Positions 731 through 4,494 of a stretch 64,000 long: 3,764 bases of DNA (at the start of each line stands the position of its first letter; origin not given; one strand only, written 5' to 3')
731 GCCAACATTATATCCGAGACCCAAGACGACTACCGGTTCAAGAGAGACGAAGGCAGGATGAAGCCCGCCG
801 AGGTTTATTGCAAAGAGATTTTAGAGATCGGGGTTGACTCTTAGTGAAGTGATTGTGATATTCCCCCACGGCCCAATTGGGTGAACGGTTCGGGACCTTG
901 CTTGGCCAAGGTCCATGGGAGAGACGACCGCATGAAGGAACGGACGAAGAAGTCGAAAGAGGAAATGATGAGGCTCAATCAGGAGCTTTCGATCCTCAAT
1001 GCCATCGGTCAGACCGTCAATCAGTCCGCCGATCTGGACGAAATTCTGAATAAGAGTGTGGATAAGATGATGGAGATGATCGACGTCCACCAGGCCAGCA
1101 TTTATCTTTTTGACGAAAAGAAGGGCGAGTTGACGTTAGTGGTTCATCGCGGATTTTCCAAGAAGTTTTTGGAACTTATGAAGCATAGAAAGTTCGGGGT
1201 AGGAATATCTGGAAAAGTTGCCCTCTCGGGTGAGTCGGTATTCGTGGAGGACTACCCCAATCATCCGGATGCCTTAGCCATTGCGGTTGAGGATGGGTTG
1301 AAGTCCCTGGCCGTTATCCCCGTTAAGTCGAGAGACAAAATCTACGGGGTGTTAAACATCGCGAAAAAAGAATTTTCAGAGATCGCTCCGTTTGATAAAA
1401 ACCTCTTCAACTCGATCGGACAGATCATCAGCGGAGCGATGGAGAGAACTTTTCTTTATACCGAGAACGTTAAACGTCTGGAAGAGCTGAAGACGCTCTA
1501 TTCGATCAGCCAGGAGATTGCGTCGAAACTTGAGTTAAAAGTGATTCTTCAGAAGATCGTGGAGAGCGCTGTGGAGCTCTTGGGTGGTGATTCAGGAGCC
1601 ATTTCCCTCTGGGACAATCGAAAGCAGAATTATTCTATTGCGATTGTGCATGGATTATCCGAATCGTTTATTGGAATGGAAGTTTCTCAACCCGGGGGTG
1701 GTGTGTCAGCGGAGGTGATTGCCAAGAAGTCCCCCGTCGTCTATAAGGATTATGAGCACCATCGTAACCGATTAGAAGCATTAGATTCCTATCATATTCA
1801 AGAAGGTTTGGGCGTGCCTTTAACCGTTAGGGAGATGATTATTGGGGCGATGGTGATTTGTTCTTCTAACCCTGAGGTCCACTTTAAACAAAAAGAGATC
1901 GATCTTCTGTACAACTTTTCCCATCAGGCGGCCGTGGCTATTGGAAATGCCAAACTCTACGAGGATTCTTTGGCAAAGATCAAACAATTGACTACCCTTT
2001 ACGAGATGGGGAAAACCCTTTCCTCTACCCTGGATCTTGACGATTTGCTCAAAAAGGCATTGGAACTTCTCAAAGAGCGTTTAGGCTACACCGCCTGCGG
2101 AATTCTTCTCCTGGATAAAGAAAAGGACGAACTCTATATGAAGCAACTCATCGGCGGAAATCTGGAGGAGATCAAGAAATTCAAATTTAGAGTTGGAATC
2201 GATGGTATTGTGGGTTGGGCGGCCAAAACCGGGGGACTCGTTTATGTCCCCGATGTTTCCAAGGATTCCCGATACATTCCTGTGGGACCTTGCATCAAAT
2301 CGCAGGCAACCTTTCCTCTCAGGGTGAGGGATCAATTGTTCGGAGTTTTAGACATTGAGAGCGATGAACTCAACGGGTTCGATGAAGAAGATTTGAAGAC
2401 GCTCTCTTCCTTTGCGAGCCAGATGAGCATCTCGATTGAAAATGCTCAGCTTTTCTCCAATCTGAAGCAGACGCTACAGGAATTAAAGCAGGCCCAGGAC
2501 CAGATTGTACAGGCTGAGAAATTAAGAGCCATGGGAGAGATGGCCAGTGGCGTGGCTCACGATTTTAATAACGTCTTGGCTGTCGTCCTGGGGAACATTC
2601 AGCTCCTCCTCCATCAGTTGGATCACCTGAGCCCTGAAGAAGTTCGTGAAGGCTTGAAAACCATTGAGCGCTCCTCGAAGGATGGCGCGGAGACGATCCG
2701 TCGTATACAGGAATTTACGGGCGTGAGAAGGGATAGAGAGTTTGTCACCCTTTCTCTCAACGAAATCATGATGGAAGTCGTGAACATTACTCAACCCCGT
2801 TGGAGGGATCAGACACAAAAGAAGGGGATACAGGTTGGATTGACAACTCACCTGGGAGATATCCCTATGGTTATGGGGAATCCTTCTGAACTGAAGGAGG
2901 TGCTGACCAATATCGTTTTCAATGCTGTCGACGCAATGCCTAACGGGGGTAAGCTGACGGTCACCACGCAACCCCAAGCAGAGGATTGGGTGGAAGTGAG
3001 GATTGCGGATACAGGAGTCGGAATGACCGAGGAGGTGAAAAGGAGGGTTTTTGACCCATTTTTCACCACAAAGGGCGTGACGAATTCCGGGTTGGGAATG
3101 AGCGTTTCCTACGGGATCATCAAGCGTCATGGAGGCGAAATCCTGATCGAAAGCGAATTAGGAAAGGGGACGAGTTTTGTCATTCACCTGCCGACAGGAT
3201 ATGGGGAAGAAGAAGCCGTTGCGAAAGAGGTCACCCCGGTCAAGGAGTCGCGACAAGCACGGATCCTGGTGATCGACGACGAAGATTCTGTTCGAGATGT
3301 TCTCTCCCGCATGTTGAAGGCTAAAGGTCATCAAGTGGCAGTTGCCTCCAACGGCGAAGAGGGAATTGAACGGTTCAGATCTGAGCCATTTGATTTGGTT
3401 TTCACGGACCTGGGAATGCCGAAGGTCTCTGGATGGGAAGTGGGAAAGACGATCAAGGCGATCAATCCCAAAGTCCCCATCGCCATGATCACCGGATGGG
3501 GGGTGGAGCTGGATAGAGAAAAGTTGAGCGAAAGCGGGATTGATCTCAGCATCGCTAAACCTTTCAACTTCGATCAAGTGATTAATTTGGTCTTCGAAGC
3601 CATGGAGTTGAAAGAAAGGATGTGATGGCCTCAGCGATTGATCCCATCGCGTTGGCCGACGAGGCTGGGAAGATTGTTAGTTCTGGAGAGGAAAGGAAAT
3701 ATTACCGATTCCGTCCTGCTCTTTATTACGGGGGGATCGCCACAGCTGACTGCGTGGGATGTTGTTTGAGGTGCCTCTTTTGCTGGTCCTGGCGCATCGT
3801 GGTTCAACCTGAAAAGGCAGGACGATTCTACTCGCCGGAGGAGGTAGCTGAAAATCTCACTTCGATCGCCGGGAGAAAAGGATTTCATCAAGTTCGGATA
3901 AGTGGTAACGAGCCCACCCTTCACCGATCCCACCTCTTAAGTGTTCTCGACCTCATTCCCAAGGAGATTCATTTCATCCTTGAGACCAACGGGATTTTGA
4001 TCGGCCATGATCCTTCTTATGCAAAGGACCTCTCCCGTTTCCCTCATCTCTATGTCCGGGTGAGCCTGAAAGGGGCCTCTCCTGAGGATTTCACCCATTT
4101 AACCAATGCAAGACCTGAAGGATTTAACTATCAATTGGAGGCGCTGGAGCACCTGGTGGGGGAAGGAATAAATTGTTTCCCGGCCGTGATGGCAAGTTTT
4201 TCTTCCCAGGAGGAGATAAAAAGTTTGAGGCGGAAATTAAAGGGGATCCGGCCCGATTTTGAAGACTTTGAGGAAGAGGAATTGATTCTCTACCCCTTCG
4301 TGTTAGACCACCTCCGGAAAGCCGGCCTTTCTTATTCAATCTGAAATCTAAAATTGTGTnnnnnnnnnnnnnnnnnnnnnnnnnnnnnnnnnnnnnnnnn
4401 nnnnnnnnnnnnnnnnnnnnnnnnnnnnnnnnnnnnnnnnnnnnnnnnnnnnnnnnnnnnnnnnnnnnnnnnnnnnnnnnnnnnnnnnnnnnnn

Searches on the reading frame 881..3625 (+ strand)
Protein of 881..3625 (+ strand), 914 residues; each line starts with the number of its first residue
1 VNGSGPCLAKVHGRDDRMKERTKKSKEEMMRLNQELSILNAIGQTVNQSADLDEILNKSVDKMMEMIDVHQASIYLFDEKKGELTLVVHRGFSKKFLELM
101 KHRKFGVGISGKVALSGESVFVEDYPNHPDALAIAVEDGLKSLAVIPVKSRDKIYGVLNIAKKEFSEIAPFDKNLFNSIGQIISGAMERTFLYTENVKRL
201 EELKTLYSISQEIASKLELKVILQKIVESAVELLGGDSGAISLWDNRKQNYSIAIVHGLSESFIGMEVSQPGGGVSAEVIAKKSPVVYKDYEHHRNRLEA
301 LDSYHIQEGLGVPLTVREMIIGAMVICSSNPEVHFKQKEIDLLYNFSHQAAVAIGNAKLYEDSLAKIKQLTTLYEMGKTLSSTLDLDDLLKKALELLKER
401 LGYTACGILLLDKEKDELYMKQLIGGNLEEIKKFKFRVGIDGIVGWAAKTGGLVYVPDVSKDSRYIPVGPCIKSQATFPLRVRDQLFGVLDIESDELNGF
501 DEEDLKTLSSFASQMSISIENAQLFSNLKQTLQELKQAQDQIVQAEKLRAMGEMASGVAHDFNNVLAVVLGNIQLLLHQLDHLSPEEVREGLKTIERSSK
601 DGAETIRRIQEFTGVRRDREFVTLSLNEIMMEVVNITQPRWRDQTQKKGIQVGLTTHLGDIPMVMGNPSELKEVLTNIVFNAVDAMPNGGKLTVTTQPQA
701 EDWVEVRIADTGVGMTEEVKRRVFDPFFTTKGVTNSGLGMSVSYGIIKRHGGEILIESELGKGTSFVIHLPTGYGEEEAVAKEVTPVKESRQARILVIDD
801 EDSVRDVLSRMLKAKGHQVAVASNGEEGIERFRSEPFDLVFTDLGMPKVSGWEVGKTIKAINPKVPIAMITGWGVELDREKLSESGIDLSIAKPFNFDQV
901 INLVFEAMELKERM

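Call 9: search_protein_families(library=pfam, proteins=[window:881-3625:+], max_evalue=0.001)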
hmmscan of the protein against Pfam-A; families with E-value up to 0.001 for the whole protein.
window:881-3625:+ (914 aa): 6 families
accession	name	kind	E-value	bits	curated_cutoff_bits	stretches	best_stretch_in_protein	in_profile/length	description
PF13185.12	GAF_2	-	1.9e-51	174.3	28.6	3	384-520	2-136/136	GAF domain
PF01590.32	GAF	-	1e-44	152.7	22.4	3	219-354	2-133/133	GAF domain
PF13492.12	GAF_3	-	7e-31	107.8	27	3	385-521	1-129/129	GAF domain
PF02518.31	HATPase_c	-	5.6e-26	91.6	26.4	1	667-772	2-109/111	Histidine kinase-, DNA gyrase B-, and HSP90-like ATPase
PF00072.30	Response_reg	-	2.3e-24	86.2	30.2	1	795-903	1-109/111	Response regulator receiver domain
PF00512.31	HisKA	-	1e-06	29.1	26.9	1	551-612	2-60/66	His Kinase A (phospho-acceptor) domain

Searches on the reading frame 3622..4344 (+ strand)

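Call 9: search_protein_families(library=pfam, proteins=[window:3622-4344:+], max_evalue=0.001)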
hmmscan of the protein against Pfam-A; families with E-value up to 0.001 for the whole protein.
window:3622-4344:+ (240 aa): 1 family
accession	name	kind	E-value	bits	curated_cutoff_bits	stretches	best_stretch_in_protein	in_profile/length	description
PF04055.27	Radical_SAM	-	4.7e-20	72.8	29.5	1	45-187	5-147/166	Radical SAM superfamily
